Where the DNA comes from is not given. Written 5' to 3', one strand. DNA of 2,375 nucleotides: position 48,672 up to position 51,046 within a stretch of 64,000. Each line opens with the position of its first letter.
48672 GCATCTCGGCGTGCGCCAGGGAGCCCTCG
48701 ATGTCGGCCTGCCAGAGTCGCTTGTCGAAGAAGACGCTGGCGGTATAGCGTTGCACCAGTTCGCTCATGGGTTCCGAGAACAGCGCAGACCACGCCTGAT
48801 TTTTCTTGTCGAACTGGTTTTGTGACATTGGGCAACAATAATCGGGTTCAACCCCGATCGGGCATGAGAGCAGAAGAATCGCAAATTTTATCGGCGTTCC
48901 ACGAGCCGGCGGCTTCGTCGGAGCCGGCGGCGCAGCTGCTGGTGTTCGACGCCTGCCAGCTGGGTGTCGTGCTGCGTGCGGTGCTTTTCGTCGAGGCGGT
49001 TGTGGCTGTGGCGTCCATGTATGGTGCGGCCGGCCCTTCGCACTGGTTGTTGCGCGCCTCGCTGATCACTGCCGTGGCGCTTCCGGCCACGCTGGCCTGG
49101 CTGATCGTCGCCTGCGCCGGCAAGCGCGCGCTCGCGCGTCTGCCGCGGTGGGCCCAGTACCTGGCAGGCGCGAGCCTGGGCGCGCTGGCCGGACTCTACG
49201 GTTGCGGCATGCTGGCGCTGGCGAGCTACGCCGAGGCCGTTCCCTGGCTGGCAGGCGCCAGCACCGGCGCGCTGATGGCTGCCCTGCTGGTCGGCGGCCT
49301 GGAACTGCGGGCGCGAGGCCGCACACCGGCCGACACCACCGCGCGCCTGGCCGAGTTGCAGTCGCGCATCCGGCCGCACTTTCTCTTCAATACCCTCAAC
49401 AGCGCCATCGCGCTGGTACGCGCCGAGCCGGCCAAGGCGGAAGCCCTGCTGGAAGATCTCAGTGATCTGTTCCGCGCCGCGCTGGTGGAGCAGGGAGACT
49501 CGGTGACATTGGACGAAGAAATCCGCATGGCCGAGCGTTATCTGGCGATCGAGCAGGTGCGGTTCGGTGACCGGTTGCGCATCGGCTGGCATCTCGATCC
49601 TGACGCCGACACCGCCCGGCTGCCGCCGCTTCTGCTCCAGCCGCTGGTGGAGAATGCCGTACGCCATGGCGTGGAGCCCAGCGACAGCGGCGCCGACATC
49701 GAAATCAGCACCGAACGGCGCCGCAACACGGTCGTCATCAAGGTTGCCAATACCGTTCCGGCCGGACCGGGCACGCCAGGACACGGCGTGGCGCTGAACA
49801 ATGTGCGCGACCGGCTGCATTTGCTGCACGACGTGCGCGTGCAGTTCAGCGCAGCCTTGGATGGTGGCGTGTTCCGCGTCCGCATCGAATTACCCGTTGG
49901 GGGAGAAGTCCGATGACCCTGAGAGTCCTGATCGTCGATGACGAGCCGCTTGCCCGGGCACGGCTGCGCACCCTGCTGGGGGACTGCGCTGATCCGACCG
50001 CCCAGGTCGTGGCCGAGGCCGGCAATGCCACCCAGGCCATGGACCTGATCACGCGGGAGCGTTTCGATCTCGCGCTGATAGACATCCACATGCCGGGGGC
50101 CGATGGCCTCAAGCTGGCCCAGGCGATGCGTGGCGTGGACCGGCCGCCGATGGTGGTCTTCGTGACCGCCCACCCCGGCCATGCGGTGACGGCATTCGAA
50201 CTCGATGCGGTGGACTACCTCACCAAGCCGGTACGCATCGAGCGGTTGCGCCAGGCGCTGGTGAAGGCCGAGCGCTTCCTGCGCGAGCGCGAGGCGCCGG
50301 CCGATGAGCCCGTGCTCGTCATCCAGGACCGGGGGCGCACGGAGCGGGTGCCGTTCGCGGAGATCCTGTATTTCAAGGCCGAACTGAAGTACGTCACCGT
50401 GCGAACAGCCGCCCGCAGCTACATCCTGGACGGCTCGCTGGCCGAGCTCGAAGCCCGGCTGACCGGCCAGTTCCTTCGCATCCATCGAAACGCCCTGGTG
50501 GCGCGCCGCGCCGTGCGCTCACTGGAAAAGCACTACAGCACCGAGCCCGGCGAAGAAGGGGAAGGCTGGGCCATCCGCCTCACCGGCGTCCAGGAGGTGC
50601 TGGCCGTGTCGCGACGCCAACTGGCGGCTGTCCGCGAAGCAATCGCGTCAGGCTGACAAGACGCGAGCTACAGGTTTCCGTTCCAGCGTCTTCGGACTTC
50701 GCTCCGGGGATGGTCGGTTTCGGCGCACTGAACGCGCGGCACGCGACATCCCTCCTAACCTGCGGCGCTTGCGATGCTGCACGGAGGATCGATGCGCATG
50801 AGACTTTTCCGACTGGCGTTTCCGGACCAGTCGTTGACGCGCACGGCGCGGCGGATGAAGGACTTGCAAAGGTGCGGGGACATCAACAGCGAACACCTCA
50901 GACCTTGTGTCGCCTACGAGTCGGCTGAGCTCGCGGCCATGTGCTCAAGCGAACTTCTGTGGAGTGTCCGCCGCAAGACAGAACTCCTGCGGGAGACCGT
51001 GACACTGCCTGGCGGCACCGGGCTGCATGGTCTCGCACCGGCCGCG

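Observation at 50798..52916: RES-domain-like protein translationally coupled to a soluble LytS-type kinase and a LytTR regulator, with no Xre/DUF2384 antitoxin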

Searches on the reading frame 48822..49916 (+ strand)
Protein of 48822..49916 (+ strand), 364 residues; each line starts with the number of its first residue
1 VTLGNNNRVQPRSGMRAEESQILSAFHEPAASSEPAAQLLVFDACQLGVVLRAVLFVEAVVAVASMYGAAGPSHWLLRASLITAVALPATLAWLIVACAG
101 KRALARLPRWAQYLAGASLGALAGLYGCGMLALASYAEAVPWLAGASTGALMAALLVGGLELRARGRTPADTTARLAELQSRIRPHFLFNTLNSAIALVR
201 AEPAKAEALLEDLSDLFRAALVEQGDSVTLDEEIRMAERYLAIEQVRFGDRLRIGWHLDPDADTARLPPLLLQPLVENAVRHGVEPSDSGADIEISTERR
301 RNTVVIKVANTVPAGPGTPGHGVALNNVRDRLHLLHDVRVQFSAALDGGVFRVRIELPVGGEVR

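Call 3: search_protein_families(library=pfam, proteins=[window:48822-49916:+], max_evalue=1)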
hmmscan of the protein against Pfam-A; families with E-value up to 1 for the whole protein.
window:48822-49916:+ (364 aa): 3 families
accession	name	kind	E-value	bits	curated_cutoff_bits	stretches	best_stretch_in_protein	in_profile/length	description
PF06580.19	His_kinase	-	1.1e-24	86.9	25.2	1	174-252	1-81/81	Histidine kinase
PF02518.31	HATPase_c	-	0.00015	22.6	26.4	1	271-359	9-109/111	Histidine kinase-, DNA gyrase B-, and HSP90-like ATPase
PF16450.11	Prot_ATP_ID_OB_C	-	0.11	12.8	23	0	213-234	27-48/56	Proteasomal ATPase OB C-terminal domain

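Call 4: search_protein_families(library=ncbifam, proteins=[window:48822-49916:+], max_evalue=1)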
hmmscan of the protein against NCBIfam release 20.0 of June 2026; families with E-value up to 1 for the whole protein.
window:48822-49916:+ (364 aa): 2 families
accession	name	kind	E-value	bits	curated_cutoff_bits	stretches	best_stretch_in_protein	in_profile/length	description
NF007664.1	PRK10337.1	equivalog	0.08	11.6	475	1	268-350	342-436/442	quorum sensing histidine kinase QseC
NF012163.2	BaeS_SmeS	equivalog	0.086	11.7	500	1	263-313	349-394/457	sensor histidine kinase efflux regulator BaeS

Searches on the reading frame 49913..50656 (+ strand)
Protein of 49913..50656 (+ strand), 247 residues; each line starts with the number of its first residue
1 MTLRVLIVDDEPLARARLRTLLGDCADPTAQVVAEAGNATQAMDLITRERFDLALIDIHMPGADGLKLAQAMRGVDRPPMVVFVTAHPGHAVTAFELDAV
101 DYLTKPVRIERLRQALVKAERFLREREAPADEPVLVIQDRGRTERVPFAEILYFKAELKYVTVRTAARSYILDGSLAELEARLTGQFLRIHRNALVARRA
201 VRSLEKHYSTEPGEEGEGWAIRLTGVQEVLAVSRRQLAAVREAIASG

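Call 3: search_protein_families(library=pfam, proteins=[window:49913-50656:+], max_evalue=1)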
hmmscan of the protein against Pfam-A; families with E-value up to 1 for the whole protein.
window:49913-50656:+ (247 aa): 3 families
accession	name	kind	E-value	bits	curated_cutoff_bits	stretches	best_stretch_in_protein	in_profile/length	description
PF00072.30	Response_reg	-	3.9e-25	88.6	30.2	1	5-116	1-110/111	Response regulator receiver domain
PF04397.21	LytTR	-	2.4e-18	66.6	22.6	1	142-244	2-97/98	LytTr DNA-binding domain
PF04380.18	BMFP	-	0.14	13.1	37.2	1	29-53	29-53/77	Membrane fusogenic activity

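Call 4: search_protein_families(library=ncbifam, proteins=[window:49913-50656:+], max_evalue=1)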
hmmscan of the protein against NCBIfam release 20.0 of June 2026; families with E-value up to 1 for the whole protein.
window:49913-50656:+ (247 aa): 104 families (the best 25 are shown)
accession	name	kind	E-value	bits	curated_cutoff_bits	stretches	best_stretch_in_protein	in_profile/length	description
NF008677.0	PRK11697.1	equivalog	8.7e-37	126.7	246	1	3-244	2-235/238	two-component system response regulator BtsR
NF010684.1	PRK14084.1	equivalog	4.8e-33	115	375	2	4-123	2-119/254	response regulator transcription factor LytR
NF052596.1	RR_EAL_PvrR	equivalog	1.2e-15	57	580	1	2-134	3-139/398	response regulator cyclic di-GMP phosphodiesterase PvrR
NF001965.0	PRK00742.1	subfamily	1.4e-15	57.3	293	1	1-121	2-121/357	chemotaxis-specific protein-glutamate methyltransferase CheB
NF007935.0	PRK10651.1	equivalog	2.9e-14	52.7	250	1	4-119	8-123/216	two-component system response regulator NarL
NF007005.1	PRK09468.1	equivalog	1.1e-13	51.2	331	1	3-119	4-117/237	osmolarity response regulator transcription factor OmpR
NF007708.0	PRK10403.1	equivalog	1.2e-13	51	343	1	3-116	7-120/215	nitrate/nitrite response regulator protein NarP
NF009206.0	PRK12555.1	subfamily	1.7e-13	50.3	342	1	4-110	2-109/340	chemotaxis-specific protein-glutamate methyltransferase CheB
NF008469.0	PRK11361.1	equivalog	2.3e-13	49.7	714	1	4-118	6-118/461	acetoacetate metabolism transcriptional regulator AtoC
NF008034.0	PRK10766.1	equivalog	3.5e-13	49.6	275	1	1-121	1-115/231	two-component system response regulator TorR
NF045505.1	RR_RssB_Pseudo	equivalog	6.1e-13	48.6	700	1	4-108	7-109/394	two-component system response regulator RssB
NF011874.0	PRK15347.1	equivalog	3.8e-12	45.1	852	1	3-127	691-817/921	two component system sensor kinase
NF053854.1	RespRegPhoBBctds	equivalog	9.8e-12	44.7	270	1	5-113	1-108/225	two-component system response regulator PhoB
NF008318.0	PRK11107.1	equivalog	1.6e-11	43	890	1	2-120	667-785/920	two-component sensor histidine kinase BarA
NF007969.0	PRK10693.1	equivalog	1.7e-11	43.7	329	1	4-118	9-122/337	two-component system response regulator RssB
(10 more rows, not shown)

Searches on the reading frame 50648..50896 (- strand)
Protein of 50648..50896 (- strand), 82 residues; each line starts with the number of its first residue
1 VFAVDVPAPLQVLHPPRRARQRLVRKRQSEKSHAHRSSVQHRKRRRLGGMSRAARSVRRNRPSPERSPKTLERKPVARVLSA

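Call 57: search_protein_families(library=pfam, proteins=[window:50648-50896:-], max_evalue=1)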
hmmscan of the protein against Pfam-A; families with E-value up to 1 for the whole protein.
window:50648-50896:- (82 aa): 0 families
